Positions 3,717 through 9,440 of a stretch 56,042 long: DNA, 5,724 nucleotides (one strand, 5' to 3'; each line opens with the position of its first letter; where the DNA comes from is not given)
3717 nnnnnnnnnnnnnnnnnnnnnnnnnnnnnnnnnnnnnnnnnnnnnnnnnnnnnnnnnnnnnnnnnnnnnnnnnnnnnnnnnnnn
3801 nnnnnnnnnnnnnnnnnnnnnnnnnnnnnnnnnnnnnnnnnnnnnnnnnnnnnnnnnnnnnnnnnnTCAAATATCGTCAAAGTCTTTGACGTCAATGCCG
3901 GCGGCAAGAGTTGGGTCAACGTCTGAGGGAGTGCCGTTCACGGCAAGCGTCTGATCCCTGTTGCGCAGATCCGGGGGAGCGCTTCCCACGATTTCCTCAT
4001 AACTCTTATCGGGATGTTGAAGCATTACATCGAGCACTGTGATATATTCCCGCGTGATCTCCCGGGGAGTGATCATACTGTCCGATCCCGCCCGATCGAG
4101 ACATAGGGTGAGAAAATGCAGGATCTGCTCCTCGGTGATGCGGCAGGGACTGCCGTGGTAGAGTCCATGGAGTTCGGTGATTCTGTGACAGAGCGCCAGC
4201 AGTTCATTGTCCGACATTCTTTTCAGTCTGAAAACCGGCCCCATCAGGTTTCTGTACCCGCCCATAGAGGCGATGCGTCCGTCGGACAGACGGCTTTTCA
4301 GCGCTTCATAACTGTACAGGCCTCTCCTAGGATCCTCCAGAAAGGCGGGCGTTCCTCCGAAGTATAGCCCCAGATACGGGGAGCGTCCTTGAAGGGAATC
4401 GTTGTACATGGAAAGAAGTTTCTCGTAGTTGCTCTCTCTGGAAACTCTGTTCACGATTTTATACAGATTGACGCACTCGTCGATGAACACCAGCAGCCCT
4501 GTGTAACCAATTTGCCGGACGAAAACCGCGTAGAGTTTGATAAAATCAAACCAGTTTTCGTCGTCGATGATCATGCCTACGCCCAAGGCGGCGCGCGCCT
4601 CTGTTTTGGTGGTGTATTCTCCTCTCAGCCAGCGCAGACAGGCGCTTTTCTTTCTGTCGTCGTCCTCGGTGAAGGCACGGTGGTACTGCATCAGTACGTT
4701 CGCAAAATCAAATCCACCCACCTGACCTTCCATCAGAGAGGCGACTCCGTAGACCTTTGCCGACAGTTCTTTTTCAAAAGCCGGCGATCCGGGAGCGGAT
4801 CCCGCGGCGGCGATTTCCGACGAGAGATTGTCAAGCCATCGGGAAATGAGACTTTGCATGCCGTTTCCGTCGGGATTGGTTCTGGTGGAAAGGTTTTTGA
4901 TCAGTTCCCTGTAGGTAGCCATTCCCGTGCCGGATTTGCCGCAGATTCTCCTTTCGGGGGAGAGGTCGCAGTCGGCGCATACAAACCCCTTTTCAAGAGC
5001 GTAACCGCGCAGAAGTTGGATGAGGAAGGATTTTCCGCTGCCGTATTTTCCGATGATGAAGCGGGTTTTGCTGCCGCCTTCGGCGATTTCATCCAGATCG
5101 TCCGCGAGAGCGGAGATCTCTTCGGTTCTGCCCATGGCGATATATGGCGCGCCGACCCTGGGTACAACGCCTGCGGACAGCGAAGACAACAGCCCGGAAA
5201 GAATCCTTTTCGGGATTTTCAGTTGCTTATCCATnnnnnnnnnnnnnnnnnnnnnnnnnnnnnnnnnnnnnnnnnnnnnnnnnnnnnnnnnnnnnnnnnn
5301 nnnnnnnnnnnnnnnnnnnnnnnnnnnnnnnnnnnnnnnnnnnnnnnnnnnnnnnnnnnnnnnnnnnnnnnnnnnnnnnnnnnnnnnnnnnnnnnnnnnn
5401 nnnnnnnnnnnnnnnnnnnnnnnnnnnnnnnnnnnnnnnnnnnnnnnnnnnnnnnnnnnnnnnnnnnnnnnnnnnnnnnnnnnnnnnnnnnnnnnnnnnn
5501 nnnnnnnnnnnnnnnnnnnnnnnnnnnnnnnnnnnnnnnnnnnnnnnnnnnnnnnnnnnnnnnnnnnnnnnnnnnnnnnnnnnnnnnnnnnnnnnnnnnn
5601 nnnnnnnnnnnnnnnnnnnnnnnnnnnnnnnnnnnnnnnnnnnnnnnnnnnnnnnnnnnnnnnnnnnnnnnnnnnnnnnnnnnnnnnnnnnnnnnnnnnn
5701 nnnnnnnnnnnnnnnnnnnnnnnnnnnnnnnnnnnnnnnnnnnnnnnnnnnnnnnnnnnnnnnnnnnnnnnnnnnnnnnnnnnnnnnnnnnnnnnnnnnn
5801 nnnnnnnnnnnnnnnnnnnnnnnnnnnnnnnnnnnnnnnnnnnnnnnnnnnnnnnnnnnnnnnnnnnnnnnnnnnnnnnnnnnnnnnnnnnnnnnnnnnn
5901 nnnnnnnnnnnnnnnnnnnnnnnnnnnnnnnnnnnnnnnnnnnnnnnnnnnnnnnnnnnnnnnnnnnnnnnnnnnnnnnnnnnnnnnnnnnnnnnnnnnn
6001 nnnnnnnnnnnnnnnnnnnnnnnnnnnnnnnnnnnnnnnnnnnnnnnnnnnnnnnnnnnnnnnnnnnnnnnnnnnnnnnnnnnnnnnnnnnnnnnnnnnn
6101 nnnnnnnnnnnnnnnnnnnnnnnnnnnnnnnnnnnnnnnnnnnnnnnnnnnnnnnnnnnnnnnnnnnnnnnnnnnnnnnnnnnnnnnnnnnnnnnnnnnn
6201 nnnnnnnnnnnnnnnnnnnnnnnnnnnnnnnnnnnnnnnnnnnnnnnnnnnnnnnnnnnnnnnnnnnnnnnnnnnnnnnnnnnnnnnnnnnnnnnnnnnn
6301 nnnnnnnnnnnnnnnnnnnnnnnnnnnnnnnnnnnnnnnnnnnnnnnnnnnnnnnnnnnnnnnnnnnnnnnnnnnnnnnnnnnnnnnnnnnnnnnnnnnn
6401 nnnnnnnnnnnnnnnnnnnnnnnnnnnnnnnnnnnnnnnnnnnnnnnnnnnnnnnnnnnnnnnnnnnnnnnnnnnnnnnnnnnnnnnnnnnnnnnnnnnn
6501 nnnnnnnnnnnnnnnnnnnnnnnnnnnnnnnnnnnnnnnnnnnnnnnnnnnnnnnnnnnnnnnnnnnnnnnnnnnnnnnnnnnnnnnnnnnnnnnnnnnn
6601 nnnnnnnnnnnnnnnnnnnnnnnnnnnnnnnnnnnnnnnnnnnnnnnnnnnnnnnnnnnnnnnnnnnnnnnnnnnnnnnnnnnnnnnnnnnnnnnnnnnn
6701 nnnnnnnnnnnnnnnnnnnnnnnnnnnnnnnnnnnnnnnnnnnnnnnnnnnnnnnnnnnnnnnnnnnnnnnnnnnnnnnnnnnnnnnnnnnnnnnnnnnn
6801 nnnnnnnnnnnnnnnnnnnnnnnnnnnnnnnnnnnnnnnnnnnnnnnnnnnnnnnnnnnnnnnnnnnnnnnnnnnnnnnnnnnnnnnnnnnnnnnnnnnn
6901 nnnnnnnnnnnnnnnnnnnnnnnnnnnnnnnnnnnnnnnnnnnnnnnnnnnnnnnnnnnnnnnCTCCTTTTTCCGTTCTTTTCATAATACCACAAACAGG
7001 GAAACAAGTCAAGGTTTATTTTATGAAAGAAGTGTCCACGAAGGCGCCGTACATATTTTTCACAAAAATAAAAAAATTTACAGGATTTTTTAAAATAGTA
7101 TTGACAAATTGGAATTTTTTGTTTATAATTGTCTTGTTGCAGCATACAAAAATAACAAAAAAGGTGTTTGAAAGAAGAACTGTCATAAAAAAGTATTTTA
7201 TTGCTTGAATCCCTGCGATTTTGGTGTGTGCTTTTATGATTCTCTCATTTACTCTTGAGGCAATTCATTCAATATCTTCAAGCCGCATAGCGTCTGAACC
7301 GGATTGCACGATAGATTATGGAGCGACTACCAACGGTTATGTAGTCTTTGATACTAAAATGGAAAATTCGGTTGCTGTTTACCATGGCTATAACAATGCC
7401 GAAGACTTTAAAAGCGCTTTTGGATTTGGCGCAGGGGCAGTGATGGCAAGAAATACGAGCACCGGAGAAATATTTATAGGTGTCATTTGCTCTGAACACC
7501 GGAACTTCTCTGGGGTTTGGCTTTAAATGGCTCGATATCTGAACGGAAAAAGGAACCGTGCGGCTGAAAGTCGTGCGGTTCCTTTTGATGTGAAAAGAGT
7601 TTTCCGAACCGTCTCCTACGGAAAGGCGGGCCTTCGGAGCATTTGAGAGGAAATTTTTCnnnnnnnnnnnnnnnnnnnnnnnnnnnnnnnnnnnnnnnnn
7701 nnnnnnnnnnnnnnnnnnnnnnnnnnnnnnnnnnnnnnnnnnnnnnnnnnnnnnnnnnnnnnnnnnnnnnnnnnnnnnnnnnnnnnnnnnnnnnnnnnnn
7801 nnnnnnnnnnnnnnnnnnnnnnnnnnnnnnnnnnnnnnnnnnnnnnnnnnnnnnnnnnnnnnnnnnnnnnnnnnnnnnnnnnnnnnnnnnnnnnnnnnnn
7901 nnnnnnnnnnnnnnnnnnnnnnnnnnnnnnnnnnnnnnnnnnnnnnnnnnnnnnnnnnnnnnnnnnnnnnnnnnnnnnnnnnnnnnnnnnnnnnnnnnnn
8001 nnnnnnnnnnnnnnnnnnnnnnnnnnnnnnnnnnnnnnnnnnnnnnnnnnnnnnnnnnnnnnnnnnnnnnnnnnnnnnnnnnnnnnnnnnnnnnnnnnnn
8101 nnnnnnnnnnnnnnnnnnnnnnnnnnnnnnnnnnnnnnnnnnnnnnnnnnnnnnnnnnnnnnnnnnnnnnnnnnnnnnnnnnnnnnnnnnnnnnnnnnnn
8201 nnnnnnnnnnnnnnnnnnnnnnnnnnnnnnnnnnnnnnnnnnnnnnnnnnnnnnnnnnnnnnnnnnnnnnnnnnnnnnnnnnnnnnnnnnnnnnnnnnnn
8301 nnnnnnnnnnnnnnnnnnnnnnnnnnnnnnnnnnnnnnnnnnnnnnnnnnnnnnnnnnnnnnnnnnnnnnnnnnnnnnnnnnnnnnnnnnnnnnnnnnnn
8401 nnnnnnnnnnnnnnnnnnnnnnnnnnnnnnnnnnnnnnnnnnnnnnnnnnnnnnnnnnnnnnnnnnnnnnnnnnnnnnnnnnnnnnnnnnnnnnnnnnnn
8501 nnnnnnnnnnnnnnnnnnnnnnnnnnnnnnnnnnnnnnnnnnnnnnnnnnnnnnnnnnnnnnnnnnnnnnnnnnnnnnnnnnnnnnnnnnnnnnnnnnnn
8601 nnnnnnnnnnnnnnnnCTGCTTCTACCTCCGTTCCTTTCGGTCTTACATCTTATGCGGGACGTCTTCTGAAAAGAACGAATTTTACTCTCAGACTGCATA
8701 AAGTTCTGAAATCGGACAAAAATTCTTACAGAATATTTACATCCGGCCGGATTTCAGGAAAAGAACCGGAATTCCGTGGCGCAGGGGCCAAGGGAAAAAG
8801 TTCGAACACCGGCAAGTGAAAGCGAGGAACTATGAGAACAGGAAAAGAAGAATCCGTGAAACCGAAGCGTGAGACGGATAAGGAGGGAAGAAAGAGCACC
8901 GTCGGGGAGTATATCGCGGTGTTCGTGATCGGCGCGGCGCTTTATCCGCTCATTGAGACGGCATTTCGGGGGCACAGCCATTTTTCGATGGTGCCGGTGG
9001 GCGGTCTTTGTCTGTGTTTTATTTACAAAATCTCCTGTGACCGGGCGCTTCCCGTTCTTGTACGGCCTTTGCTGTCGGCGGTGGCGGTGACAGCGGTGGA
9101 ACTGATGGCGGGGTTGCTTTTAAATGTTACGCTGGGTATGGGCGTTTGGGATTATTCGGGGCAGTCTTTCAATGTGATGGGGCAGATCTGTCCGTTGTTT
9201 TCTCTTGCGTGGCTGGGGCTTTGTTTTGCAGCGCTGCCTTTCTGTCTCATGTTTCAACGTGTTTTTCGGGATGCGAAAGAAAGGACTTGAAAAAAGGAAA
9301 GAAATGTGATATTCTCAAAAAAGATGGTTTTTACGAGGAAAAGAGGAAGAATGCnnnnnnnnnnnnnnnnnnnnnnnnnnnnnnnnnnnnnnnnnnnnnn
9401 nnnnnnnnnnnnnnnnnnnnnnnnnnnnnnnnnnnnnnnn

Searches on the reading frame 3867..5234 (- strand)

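Call 40: search_protein_families(library=pfam, proteins=[window:3867-5234:-], max_evalue=0.001)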
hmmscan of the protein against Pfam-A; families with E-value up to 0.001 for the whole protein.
window:3867-5234:- (455 aa): 2 families
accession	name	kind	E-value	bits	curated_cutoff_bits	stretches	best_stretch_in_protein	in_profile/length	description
PF10923.14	BrxC_BrxD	-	5.4e-149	497.1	22.2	1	7-417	1-411/414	BREX system ATP-binding protein BrxC/D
PF13191.12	AAA_16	-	9.3e-08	33.2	32.6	1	35-152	4-113/167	AAA ATPase domain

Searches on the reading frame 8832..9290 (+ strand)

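Call 40: search_protein_families(library=pfam, proteins=[window:8832-9290:+], max_evalue=0.001)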
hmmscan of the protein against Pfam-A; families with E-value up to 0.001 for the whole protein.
window:8832-9290:+ (152 aa): 1 family
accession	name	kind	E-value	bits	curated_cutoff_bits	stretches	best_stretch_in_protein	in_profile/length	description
PF06541.16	ABC_trans_CmpB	-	6.2e-14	52.9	25.9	1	46-137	28-115/151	Putative ABC-transporter type IV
